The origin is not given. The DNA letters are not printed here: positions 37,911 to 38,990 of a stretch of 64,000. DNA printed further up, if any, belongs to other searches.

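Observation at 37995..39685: Sigma54-promoted tandem pair of secreted paralogs of an unrecognised family, with a gene-conversion tract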

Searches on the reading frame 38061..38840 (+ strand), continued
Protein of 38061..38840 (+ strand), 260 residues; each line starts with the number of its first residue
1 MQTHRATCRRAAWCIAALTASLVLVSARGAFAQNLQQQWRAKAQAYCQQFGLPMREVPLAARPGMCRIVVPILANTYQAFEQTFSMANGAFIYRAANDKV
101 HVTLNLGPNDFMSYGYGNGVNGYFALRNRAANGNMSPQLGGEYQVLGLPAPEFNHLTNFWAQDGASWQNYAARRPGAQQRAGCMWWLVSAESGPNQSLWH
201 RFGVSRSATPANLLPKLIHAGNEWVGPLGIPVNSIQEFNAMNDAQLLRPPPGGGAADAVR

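Call 57: find_encoding_contigs(protein=P0098, flank=10000, max_places=3)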
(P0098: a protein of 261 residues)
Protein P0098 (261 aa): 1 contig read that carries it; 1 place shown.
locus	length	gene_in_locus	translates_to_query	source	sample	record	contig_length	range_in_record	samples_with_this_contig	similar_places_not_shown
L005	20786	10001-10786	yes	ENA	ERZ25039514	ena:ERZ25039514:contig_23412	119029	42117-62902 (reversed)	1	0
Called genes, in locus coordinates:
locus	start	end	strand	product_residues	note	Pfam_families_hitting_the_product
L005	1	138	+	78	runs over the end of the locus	-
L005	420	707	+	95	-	-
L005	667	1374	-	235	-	PF13183:Fer4_8 (faint), PF13534:Fer4_17 (faint), PF00037:Fer4 (weak), PF12797:Fer4_2 (faint), PF12837:Fer4_6 (weak), PF13237:Fer4_10 (weak), PF12838:Fer4_7 (weak), PF13187:Fer4_9, +2 more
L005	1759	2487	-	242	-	PF00890:FAD_binding_2 (faint)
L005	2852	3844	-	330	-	PF00890:FAD_binding_2 (weak), PF01134:GIDA (weak), PF01266:DAO (weak), PF07992:Pyr_redox_2 (weak), PF12831:FAD_oxidored, PF13450:NAD_binding_8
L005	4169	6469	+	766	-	-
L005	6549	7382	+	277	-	PF00857:Isochorismatase (faint)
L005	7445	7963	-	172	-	PF00155:Aminotran_1_2 (weak)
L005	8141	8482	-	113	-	PF00155:Aminotran_1_2 (weak)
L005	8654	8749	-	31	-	-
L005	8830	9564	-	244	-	-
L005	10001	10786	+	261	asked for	-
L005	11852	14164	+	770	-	-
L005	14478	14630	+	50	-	PF01654:Cyt_bd_oxida_I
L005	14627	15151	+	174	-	PF01654:Cyt_bd_oxida_I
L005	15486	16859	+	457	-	PF02322:Cyt_bd_oxida_II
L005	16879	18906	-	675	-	PF00989:PAS, PF08448:PAS_4, PF13426:PAS_9, PF00989:PAS, PF08448:PAS_4, PF13426:PAS_9, PF08447:PAS_3, PF02518:HATPase_c, +5 more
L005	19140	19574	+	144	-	-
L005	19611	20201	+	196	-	-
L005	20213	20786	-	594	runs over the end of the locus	PF07602:DUF1565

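Call 58: find_encoding_contigs(protein=P0012, flank=10000, max_places=3)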
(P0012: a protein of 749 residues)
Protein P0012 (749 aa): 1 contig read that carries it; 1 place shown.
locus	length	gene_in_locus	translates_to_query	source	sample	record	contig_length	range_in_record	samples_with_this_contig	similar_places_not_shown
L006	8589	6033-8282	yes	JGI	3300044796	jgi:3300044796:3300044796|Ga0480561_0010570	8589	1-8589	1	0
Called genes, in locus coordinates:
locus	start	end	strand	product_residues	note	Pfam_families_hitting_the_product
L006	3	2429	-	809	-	?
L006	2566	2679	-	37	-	-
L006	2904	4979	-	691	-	PF05345:He_PIG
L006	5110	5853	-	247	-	-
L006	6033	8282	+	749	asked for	PF13336:AcetylCoA_hyd_C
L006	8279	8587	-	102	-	?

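Call 66: find_encoding_contigs(protein=P0007, flank=8000, max_places=2)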
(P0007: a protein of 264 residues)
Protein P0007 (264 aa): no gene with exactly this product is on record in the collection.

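Call 67: find_encoding_contigs(protein=P0061, flank=8000, max_places=2)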
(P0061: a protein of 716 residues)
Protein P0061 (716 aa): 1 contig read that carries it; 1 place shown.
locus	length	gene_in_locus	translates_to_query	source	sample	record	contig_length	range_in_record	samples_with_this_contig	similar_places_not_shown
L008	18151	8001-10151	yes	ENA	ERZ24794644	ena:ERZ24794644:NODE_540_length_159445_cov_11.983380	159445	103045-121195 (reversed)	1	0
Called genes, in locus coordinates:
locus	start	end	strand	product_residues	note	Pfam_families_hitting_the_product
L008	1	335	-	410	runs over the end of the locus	PF00437:T2SSE, PF27713:UCP018868 (weak)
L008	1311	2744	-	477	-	PF13629:T2SS-T3SS_pil_N, PF00263:Secretin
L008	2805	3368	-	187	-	PF01478:Peptidase_A24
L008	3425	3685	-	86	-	PF04964:Flp_Fap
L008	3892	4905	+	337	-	PF22612:GH113, PF13547:GTA_TIM (faint)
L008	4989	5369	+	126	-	-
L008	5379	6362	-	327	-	-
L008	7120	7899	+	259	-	-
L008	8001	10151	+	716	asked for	PF13336:AcetylCoA_hyd_C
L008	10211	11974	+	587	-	PF02903:Alpha-amylase_N (weak), PF04909:Amidohydro_2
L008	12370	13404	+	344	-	PF04307:YdjM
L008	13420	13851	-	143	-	-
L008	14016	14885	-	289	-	PF00515:TPR_1 (faint), PF07719:TPR_2 (faint), PF13181:TPR_8 (faint)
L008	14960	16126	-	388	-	-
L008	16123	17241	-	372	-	-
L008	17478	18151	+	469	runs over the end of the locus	PF12773:DZR, PF13240:Zn_Ribbon_1 (faint), PF24460:DUF7575 (faint), PF24463:DUF7577 (faint), PF00498:FHA, PF16697:Yop-YscD_cpl (weak), PF00498:FHA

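Call 68: find_encoding_contigs(protein=P0009, flank=8000, max_places=2)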
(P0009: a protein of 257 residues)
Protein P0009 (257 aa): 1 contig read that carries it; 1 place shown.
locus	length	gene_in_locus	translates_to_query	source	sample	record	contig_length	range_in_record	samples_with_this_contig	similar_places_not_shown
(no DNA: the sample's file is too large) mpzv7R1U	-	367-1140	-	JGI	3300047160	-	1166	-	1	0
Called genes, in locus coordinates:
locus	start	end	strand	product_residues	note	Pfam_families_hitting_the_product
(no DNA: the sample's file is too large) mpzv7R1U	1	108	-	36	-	?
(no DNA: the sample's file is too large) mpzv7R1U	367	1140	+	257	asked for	-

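Call 70: search_protein_families(library=pfam, proteins=[L008:7120-7896:+, L006:5113-5853:-, L005:8830-9561:-, L008:5379-6359:-, L008:10211-11971:+], max_evalue=1)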
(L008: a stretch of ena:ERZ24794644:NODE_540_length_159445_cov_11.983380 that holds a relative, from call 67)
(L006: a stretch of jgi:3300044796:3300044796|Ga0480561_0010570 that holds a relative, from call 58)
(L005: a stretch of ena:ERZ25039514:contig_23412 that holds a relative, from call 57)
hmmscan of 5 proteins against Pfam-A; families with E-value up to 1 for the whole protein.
L008:7120-7896:+ (259 aa): 1 family
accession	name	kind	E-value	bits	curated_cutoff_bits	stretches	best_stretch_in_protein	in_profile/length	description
PF25613.1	DUF7941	-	0.13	12.1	27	1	53-90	99-137/276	Family of unknown function (DUF7941)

L006:5113-5853:- (247 aa): 0 families

L005:8830-9561:- (243 aa): 1 family
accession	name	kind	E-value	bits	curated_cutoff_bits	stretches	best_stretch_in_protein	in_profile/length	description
PF12746.13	GNAT_acetyltran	-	0.0014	18.8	26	1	77-161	13-96/243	GNAT acetyltransferase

L008:5379-6359:- (326 aa): 0 families

L008:10211-11971:+ (587 aa): 8 families
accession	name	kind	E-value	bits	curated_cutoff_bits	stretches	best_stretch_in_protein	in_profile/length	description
PF04909.20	Amidohydro_2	-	9.9e-19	68.6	26.4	1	311-543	41-288/289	Amidohydrolase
PF02903.20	Alpha-amylase_N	-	2.9e-06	27.9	23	1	83-192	5-118/120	Alpha amylase, N-terminal ig-like domain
PF01026.27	TatD_DNase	-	0.0013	18.6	27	1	377-490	93-204/253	TatD related DNase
PF17146.10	PIN_6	-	0.11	13.4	27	0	505-534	15-44/87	PIN domain of ribonuclease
PF01979.26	Amidohydro_1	-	0.16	11.7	25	1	338-447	66-190/345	Amidohydrolase family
PF05610.16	DUF779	-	0.19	12.4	25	0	262-285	50-73/94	Protein of unknown function (DUF779)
PF22415.1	PSV_ORF131-like_dom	-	0.23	11.9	27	1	93-132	20-59/80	PSV_Hypothetical protein ORF131-like domain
PF10708.14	DUF2510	-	0.37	11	24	1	113-127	5-20/35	Protein of unknown function (DUF2510)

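Call 78: list_cluster_members(proteins=[P0007, P0010, P0013, P0016, P0017, P0020, P0028, P0036, P0047, P0055])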
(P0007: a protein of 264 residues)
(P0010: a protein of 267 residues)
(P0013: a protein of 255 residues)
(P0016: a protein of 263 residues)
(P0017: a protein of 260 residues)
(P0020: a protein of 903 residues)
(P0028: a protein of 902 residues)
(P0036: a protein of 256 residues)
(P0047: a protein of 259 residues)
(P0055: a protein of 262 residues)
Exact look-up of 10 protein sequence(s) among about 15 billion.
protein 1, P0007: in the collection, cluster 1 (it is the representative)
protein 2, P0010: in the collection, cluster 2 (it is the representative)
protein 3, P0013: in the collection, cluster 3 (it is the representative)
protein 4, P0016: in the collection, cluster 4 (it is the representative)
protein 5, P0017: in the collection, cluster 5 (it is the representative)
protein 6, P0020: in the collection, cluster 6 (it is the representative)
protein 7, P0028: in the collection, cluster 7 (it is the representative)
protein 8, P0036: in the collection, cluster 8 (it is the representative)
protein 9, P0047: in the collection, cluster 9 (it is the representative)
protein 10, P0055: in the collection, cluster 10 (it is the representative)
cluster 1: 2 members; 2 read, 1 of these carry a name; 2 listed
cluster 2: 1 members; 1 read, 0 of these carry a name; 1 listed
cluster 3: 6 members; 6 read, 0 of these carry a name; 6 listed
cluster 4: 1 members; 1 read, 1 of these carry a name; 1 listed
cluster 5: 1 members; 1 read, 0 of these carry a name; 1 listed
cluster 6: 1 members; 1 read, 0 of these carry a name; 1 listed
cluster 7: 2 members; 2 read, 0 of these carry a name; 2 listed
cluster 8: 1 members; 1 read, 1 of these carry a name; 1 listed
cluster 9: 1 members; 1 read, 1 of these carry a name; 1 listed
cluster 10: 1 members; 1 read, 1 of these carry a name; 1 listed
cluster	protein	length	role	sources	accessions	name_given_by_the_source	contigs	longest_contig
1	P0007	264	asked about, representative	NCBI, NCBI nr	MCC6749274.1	MAG: hypothetical protein IT371_16545 [Deltaproteobacteria bacterium] | hypothetical protein [Deltaproteobacteria bacterium]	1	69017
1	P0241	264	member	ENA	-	-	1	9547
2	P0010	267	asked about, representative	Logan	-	-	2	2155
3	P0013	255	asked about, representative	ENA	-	-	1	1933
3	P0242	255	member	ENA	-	-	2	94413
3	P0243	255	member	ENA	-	-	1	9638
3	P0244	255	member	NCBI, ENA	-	-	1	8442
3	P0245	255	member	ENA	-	-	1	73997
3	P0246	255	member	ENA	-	-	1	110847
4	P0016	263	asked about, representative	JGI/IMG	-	hypothetical protein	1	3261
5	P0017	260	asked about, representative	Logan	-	-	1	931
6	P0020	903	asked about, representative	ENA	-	-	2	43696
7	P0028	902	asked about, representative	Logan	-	-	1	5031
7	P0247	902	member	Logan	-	-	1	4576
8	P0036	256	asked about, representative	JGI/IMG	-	hypothetical protein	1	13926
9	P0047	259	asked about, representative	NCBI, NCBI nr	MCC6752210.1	MAG: hypothetical protein IT371_31455 [Deltaproteobacteria bacterium] | hypothetical protein [Deltaproteobacteria bacterium]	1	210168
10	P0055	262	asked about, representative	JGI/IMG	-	hypothetical protein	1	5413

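Call 79: find_encoding_contigs(protein=P0047, flank=8000, max_places=2)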
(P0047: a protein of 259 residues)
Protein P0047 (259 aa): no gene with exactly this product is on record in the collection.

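Call 80: find_encoding_contigs(protein=P0246, flank=10000, max_places=2)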
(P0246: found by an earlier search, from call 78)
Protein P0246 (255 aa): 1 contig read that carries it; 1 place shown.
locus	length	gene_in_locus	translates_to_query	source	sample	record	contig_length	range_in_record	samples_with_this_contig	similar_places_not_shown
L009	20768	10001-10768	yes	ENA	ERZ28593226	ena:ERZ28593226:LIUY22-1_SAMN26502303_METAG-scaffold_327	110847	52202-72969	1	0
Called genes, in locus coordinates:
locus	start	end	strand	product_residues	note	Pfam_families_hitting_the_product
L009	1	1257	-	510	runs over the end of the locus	PF00481:PP2C, PF13672:PP2C_2, PF07228:SpoIIE (faint)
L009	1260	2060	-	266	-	PF16697:Yop-YscD_cpl (faint), PF00498:FHA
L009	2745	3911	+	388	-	-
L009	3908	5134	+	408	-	-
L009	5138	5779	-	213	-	-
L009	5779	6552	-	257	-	-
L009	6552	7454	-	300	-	PF02230:Abhydrolase_2 (faint), PF00561:Abhydrolase_1, PF12697:Abhydrolase_6, PF01738:DLH (faint), PF06821:Ser_hydrolase (weak), PF00326:Peptidase_S9 (faint), PF00756:Esterase (weak), PF12146:Hydrolase_4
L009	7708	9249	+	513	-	PF02550:AcetylCoA_hydro (weak), PF13336:AcetylCoA_hyd_C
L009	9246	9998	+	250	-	-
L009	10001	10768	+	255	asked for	-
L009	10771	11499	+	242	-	-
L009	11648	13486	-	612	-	PF23914:TPR_CcmH_CycH (weak), PF14559:TPR_19, PF13424:TPR_12 (weak), PF13432:TPR_16, PF13424:TPR_12 (weak), PF13414:TPR_11, PF14559:TPR_19 (weak), PF23914:TPR_CcmH_CycH (weak), +22 more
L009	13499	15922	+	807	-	PF00912:Transgly, PF00905:Transpeptidase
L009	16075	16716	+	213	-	PF01618:MotA_ExbB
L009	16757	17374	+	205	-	PF02472:ExbD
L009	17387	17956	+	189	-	PF02472:ExbD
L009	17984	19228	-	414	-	-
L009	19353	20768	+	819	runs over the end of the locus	PF03030:H_PPase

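Call 81: find_encoding_contigs(protein=P0020, flank=8000, max_places=2)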
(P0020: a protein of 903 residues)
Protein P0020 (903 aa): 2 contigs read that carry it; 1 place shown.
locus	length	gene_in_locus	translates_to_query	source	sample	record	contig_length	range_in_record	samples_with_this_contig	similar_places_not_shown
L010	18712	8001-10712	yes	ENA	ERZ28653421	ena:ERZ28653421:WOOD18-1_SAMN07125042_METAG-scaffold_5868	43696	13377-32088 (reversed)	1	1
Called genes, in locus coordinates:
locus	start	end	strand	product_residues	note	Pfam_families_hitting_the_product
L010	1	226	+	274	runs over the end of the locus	PF08501:Shikimate_dh_N, PF18317:SDH_C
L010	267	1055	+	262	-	PF07238:PilZ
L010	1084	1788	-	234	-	-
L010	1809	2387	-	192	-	-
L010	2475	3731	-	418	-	PF00091:Tubulin, PF12327:FtsZ_C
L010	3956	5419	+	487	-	-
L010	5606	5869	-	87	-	-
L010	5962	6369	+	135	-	PF01839:FG-GAP (faint), PF13517:FG-GAP_3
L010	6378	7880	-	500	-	PF00069:Pkinase, PF07714:PK_Tyr_Ser-Thr, PF03109:ABC1 (faint)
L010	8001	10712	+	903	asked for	-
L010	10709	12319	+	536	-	PF13336:AcetylCoA_hyd_C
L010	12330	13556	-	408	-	PF14450:FtsA, PF02491:SHS2_FTSA, PF11104:PilM_2 (weak), PF06723:MreB_Mbl, PF06277:EutA, PF14450:FtsA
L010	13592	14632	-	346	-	PF08478:POTRA_1, PF03799:FtsQ_DivIB_C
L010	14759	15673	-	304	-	PF01820:Dala_Dala_lig_N, PF02655:ATP-grasp_3, PF02786:CPSase_L_D2, PF02222:ATP-grasp, PF07478:Dala_Dala_lig_C, PF13535:ATP-grasp_4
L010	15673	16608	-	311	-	PF01565:FAD_binding_4, PF02873:MurB_C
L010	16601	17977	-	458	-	PF01225:Mur_ligase, PF08245:Mur_ligase_M, PF02875:Mur_ligase_C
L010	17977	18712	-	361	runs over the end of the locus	PF03033:Glyco_transf_28, PF13439:Glyco_transf_4 (weak), PF13579:Glyco_trans_4_4 (weak), PF04101:Glyco_tran_28_C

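Call 85: fold_search(model_id=the predicted structure, library=viral)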
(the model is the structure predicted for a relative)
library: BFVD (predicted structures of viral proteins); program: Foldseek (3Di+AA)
matches with E <= 10: 205; with E <= 0.001: 0
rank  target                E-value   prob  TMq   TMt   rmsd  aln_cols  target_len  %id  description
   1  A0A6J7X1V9            3.5e-01  0.09  0.19  0.12  18.2       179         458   10  Uncharacterized protein [uncultured Caudovirales phage]
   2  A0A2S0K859            3.7e-01  0.16  0.18  0.13   7.6       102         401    9  (no name in the UniProt tables at hand)
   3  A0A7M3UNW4            6.1e-01  0.11  0.15  0.22   9.8        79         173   11  Uncharacterized protein [Pyramimonas orientalis virus]
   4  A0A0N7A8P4            8.8e-01  0.12  0.19  0.30  12.4       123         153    7  (no name in the UniProt tables at hand)
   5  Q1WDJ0                8.8e-01  0.04  0.13  0.21  13.1       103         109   14  (no name in the UniProt tables at hand)
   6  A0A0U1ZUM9            9.4e-01  0.10  0.12  0.21   9.5        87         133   10  Uncharacterized protein [Staphylococcus phage Stau2]
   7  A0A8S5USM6            9.4e-01  0.03  0.10  0.16  16.6       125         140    7  Uncharacterized protein [Myoviridae sp. ctijX18]
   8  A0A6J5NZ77            1.1e+00  0.09  0.15  0.27   5.4        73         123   10  Uncharacterized protein [uncultured Caudovirales phage]
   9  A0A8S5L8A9            1.2e+00  0.08  0.16  0.31  12.5        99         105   14  Uncharacterized protein [Myoviridae sp. ctKHS5]
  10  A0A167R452            1.2e+00  0.03  0.10  0.10  14.3       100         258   16  Proliferating cell nuclear antigen [Powai lake megavirus]
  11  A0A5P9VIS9            1.3e+00  0.05  0.13  0.29  14.0        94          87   13  Uncharacterized protein [Human betaherpesvirus 6]
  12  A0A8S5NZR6            1.4e+00  0.06  0.17  0.31  11.0       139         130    4  Uncharacterized protein [Myoviridae sp. ctLnO19]
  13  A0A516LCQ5            1.4e+00  0.08  0.10  0.17   5.8        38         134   21  (no name in the UniProt tables at hand)
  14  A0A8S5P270            1.4e+00  0.07  0.16  0.30  12.8       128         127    6  Uncharacterized protein [Myoviridae sp. ctLnO19]
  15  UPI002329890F         1.4e+00  0.03  0.13  0.11   9.3       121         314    9  (no name look-up for this kind of identifier)
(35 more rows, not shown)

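Call 87: search_solved_structures(query=L009:7708-9246:+, max_evalue=0.00001, show_alignments=1)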
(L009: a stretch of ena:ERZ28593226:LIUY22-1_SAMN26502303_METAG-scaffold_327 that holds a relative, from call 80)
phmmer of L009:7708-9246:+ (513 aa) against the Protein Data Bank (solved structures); distinct sequences matched with E-value up to 0.00001: 14.
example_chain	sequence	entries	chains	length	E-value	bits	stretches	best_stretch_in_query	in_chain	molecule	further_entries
3d3u_A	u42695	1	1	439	2.1e-48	168.6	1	44-440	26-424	4-hydroxybutyrate CoA-transferase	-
9vag_F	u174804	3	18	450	2.4e-47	165.1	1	41-449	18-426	4-hydroxybutyrate coenzyme A transferase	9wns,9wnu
2oas_A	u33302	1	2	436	3.6e-46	161.2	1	41-443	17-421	4-hydroxybutyrate coenzyme A transferase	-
3eh7_A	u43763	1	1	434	2.7e-45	158.3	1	42-441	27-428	4-hydroxybutyrate CoA-transferase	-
3gk7_A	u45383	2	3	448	7.5e-43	150.3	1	45-439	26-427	4-Hydroxybutyrate CoA-transferase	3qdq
4n8j_A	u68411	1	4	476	4.5e-32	114.7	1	42-442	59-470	Putative 4-hydroxybutyrate coenzyme A transferase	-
3qli_A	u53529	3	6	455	1.8e-31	112.8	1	42-442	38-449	Coenzyme A transferase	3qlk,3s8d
4n8i_A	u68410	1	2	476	2.7e-31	112.2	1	42-442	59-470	4-hydroxybutyrate coenzyme A transferase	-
4n8h_A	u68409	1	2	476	3.4e-31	111.8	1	42-442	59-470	4-hydroxybutyrate coenzyme A transferase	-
4n8l_A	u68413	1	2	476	5e-31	111.3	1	42-442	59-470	Putative 4-hydroxybutyrate coenzyme A transferase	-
4n8k_A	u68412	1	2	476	9.5e-31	110.4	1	42-442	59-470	Putative 4-hydroxybutyrate coenzyme A transferase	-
2g39_A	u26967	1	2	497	1e-08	37.7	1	237-436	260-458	Acetyl-CoA hydrolase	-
2nvv_A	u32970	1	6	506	2.3e-08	36.6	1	304-450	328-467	Acetyl-CoA hydrolase/transferase family protein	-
8dh7_B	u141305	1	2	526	4.7e-08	35.5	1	236-435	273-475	Acetyl-CoA hydrolase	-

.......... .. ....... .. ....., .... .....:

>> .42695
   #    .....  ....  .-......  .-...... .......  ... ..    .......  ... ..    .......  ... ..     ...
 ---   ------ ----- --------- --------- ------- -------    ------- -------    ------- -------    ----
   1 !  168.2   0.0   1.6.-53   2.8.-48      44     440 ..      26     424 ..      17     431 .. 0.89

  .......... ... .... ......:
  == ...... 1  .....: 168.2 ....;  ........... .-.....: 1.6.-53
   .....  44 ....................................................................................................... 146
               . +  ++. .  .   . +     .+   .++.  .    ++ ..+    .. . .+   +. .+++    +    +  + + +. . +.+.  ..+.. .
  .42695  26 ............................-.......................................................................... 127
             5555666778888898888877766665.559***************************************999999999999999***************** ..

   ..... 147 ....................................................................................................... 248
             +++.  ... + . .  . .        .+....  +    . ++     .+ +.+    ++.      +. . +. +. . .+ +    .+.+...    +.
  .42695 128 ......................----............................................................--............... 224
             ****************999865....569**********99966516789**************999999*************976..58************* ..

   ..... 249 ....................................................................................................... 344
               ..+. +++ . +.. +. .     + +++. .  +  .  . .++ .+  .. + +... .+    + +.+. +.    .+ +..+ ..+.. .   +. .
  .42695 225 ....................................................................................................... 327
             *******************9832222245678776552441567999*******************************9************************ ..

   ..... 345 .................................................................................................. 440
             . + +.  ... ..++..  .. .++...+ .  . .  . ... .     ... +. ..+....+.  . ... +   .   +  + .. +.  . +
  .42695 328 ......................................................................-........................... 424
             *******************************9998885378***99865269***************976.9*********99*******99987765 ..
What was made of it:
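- That enzyme keeps its catalytic Glu and its GGQxDF motif (call 87).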
